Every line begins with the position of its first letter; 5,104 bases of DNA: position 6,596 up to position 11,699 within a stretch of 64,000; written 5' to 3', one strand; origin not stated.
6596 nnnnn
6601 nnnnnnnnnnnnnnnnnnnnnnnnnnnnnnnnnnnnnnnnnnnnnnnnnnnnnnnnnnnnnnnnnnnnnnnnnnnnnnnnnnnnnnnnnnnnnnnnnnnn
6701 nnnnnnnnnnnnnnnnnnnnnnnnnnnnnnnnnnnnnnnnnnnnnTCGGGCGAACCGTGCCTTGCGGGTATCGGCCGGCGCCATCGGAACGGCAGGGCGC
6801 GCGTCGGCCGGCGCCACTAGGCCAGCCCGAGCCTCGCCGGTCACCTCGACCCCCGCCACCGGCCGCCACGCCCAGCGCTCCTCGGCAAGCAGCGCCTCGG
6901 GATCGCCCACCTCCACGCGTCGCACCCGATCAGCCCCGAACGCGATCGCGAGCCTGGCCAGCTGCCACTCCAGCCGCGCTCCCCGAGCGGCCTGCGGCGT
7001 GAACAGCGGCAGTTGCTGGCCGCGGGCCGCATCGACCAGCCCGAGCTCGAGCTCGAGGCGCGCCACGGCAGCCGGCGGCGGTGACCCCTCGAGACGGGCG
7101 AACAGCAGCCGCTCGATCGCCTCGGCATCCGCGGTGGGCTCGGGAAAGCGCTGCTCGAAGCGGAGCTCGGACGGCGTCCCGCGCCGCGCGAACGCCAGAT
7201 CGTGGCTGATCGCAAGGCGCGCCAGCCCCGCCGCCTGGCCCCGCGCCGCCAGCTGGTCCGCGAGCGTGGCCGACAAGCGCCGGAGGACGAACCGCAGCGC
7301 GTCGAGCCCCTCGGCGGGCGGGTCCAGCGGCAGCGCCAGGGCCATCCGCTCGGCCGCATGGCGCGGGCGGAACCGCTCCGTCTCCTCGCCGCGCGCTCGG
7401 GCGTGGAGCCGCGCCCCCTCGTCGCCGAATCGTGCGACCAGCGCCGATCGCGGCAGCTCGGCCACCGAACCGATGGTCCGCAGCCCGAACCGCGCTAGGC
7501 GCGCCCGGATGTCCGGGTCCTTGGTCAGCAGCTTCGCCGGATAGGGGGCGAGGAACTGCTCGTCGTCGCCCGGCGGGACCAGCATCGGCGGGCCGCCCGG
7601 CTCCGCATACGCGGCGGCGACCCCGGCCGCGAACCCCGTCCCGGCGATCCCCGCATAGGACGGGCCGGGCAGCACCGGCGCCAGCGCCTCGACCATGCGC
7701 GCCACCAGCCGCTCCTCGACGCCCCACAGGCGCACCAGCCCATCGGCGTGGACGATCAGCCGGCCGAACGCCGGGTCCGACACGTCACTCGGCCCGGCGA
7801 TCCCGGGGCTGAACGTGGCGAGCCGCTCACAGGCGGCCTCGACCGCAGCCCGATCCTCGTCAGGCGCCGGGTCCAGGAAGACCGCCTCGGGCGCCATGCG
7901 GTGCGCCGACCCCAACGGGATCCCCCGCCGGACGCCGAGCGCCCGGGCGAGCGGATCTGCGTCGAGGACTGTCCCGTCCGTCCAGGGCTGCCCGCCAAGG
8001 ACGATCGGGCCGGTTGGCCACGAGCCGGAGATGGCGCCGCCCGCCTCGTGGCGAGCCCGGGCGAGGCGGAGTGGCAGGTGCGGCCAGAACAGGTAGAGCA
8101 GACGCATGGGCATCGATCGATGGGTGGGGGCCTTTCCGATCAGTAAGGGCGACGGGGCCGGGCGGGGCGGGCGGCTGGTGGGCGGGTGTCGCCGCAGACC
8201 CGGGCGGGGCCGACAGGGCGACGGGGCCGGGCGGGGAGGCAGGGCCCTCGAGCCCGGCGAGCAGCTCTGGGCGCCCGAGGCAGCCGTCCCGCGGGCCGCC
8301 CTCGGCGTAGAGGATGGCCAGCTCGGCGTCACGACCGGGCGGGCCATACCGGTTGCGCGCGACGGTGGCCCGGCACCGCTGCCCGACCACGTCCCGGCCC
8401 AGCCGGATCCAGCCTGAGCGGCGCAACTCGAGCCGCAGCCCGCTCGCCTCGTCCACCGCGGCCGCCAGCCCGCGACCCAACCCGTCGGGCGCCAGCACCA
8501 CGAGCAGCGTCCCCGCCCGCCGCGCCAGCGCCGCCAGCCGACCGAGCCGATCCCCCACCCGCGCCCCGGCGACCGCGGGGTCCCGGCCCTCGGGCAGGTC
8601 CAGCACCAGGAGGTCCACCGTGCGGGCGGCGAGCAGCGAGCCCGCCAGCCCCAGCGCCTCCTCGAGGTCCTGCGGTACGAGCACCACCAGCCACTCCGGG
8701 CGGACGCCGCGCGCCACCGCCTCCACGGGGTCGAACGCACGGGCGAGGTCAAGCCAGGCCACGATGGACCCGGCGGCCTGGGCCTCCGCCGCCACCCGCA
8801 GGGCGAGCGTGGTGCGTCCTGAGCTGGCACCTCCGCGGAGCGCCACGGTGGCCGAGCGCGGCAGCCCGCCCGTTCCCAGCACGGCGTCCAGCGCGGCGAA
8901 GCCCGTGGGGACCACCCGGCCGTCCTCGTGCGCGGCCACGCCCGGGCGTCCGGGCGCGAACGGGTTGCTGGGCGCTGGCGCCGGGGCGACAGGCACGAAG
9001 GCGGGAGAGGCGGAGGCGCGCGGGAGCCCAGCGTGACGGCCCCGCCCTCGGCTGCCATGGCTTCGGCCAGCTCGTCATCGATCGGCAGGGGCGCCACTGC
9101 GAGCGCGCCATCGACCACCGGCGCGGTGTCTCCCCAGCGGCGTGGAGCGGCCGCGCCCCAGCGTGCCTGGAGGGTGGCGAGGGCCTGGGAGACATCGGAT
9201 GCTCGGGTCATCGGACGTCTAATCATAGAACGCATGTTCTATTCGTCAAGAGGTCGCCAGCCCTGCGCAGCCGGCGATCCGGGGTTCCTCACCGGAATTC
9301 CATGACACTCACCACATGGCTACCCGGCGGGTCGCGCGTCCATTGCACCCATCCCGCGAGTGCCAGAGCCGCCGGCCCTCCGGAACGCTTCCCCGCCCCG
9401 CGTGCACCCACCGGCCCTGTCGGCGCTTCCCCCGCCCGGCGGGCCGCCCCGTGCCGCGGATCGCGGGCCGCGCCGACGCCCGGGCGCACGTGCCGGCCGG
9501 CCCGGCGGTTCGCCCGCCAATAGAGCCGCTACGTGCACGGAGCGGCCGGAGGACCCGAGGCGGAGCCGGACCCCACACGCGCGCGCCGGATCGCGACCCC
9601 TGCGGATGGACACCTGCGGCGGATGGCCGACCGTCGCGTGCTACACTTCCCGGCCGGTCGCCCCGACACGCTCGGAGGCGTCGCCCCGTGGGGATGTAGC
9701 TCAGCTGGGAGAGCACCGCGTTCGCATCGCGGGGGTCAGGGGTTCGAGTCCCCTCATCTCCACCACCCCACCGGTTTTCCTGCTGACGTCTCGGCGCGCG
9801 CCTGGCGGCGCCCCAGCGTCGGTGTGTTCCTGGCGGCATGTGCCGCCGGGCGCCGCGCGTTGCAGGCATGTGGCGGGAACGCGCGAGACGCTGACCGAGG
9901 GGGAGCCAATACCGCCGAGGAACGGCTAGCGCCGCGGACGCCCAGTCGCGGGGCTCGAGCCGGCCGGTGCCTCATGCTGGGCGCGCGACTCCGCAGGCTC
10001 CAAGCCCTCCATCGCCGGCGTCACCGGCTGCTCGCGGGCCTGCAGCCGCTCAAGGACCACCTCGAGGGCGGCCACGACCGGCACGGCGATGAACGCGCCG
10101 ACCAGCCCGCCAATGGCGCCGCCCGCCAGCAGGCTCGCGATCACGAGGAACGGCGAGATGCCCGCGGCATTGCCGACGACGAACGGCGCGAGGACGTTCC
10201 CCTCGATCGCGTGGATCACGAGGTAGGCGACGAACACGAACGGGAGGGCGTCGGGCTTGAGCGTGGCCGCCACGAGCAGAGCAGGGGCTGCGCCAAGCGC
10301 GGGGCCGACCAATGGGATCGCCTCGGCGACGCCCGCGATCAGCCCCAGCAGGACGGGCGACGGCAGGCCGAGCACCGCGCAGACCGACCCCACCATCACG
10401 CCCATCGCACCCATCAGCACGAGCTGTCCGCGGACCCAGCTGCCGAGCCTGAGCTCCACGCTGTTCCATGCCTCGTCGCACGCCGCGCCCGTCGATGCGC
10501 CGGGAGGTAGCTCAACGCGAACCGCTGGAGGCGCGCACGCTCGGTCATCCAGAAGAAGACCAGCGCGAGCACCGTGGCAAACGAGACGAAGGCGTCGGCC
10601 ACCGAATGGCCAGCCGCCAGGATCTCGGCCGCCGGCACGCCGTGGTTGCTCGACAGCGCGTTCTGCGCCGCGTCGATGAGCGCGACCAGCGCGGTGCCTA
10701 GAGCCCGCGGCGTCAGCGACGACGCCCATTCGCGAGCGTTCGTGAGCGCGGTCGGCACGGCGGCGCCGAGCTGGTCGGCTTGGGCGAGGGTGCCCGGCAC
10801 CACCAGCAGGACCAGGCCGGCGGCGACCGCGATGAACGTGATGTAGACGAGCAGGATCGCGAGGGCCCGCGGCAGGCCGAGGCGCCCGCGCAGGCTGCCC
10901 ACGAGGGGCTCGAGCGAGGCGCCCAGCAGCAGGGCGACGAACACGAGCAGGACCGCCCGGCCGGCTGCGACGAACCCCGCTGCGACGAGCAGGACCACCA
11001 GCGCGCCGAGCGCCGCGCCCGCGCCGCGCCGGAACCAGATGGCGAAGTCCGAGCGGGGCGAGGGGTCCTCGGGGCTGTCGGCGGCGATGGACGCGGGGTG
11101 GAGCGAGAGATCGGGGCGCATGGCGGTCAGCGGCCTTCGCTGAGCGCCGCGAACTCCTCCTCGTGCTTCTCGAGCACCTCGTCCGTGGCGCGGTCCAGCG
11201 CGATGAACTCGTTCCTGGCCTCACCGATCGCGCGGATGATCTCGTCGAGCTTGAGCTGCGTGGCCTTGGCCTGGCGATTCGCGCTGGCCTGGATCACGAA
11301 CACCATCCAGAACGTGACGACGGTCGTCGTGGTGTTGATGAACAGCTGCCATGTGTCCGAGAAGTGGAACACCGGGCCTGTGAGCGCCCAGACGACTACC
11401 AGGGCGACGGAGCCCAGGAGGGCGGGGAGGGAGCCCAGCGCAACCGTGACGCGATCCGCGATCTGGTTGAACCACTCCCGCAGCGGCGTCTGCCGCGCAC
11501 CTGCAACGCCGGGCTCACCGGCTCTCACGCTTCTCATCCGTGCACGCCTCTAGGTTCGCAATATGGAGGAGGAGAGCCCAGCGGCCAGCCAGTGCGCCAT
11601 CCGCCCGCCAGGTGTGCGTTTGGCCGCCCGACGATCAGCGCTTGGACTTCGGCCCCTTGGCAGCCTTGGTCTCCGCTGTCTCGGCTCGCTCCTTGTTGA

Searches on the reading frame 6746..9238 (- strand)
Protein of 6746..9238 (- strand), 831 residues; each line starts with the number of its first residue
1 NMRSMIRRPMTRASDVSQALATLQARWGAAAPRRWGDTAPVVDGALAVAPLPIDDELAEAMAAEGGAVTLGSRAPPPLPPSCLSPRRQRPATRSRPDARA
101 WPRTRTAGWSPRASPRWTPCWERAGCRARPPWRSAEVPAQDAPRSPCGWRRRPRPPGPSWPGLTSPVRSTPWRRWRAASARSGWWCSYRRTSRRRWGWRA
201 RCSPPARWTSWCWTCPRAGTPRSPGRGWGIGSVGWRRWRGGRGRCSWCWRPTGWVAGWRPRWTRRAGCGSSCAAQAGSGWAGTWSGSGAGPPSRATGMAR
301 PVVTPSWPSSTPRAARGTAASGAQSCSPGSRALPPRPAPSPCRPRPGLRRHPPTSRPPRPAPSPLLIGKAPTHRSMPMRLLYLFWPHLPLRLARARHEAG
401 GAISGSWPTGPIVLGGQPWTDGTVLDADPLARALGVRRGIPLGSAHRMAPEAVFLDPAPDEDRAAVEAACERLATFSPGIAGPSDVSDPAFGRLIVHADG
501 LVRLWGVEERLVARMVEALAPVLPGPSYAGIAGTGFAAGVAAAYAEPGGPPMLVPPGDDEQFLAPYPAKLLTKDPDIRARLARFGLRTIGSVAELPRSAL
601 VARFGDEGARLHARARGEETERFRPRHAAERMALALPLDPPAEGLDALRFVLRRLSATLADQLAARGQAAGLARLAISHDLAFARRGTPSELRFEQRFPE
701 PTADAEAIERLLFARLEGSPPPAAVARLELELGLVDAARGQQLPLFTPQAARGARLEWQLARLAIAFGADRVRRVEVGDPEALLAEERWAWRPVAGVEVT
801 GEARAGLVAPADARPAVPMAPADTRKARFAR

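Call 24: search_protein_families(library=pfam, proteins=[window:6746-9238:-], max_evalue=0.001)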
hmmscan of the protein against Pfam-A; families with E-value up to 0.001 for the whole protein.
window:6746-9238:- (831 aa): 1 family
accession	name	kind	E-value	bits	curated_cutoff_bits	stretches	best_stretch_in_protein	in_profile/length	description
PF00817.25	IMS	-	8.2e-09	36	23.2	1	411-542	22-147/148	impB/mucB/samB family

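Call 48: search_protein_families(library=ncbifam, proteins=[window:6746-9238:-], max_evalue=0.00001)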
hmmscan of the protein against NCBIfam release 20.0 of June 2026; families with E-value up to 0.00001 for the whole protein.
window:6746-9238:- (831 aa): 7 families
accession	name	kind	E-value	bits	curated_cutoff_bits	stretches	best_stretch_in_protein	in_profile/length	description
NF003015.0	PRK03858.1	subfamily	3.9e-18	65.7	367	1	411-771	33-379/399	DNA polymerase IV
NF002751.0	PRK02794.1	equivalog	5.7e-16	58.4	371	1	411-679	64-325/425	DNA polymerase IV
NF002677.0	PRK02406.1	equivalog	9.3e-13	48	256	1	529-672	144-287/357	DNA polymerase IV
NF002848.0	PRK03103.1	subfamily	1.8e-12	46.5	381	1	410-774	29-388/410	DNA polymerase IV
NF002882.0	PRK03348.1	equivalog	4.1e-11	42.3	389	1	411-676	31-292/461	DNA polymerase IV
NF002492.0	PRK01810.1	equivalog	1.2e-09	37.5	399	1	413-668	38-289/412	DNA polymerase IV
NF002883.0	PRK03352.1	equivalog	1.9e-09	37.2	330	1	411-710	31-317/347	DNA polymerase IV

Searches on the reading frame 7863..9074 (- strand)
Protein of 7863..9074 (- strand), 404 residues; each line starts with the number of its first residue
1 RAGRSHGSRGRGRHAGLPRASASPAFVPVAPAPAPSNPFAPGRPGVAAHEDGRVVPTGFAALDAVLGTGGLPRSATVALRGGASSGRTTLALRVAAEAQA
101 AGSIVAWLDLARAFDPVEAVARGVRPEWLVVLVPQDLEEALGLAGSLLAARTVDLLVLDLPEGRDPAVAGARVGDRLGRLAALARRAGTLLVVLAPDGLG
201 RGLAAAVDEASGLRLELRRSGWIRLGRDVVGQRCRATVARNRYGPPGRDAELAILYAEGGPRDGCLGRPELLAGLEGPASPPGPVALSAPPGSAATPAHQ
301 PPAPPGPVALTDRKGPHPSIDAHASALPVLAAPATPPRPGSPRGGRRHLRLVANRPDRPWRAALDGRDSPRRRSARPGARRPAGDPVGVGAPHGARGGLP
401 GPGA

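Call 24: search_protein_families(library=pfam, proteins=[window:7863-9074:-], max_evalue=0.001)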
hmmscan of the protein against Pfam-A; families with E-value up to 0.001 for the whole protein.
window:7863-9074:- (404 aa): 1 family
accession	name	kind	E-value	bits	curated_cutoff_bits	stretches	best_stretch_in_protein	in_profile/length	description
PF00154.27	RecA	-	1.1e-27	97.6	27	2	51-159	29-137/262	recA bacterial DNA recombination protein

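Call 48: search_protein_families(library=ncbifam, proteins=[window:7863-9074:-], max_evalue=0.00001)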
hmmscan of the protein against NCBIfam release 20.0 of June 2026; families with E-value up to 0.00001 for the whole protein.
window:7863-9074:- (404 aa): 4 families
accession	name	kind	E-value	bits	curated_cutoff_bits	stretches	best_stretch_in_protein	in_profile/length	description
TIGR02012.1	tigrfam_recA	equivalog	5.8e-30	104.7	325.3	2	49-159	30-140/321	recombinase RecA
NF007072.0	PRK09519.1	equivalog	9.9e-20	70.5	1024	1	47-159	33-145/790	intein-containing recombinase RecA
NF033429.2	ImuA_translesion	equivalog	1.7e-08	34.6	150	1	48-165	9-127/181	translesion DNA synthesis-associated protein ImuA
NF006861.0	PRK09361.1-1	equivalog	4.9e-06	26.2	278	0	53-110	3-59/235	DNA repair and recombination protein RadB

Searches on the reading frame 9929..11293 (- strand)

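Call 33: search_protein_families(library=pfam, proteins=[window:9929-11293:-], max_evalue=0.01)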
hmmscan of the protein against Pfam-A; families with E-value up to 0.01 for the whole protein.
window:9929-11293:- (455 aa): 1 family
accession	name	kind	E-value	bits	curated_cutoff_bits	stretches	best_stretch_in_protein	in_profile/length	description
PF01594.21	AI-2E_transport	-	1e-30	107.5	34.3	1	271-416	179-325/327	AI-2E family transporter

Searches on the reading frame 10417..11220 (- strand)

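Call 33: search_protein_families(library=pfam, proteins=[window:10417-11220:-], max_evalue=0.01)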
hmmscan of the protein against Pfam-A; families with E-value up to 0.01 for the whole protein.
window:10417-11220:- (268 aa): 1 family
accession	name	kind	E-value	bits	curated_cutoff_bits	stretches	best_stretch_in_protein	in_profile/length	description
PF01594.21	AI-2E_transport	-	2.5e-18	66.8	34.3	1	73-247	6-180/327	AI-2E family transporter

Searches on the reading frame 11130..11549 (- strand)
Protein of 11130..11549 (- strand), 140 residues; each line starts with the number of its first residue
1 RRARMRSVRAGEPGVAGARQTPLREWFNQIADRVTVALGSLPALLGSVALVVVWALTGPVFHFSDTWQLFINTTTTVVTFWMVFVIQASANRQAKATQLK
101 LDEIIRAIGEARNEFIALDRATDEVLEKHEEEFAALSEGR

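Call 33: search_protein_families(library=pfam, proteins=[window:11130-11549:-], max_evalue=0.01)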
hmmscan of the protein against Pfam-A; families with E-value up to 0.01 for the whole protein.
window:11130-11549:- (140 aa): 1 family
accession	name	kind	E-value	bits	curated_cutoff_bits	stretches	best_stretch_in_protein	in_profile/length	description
PF04120.17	Iron_permease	-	9.8e-40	135.8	25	1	27-138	1-112/128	Low affinity iron permease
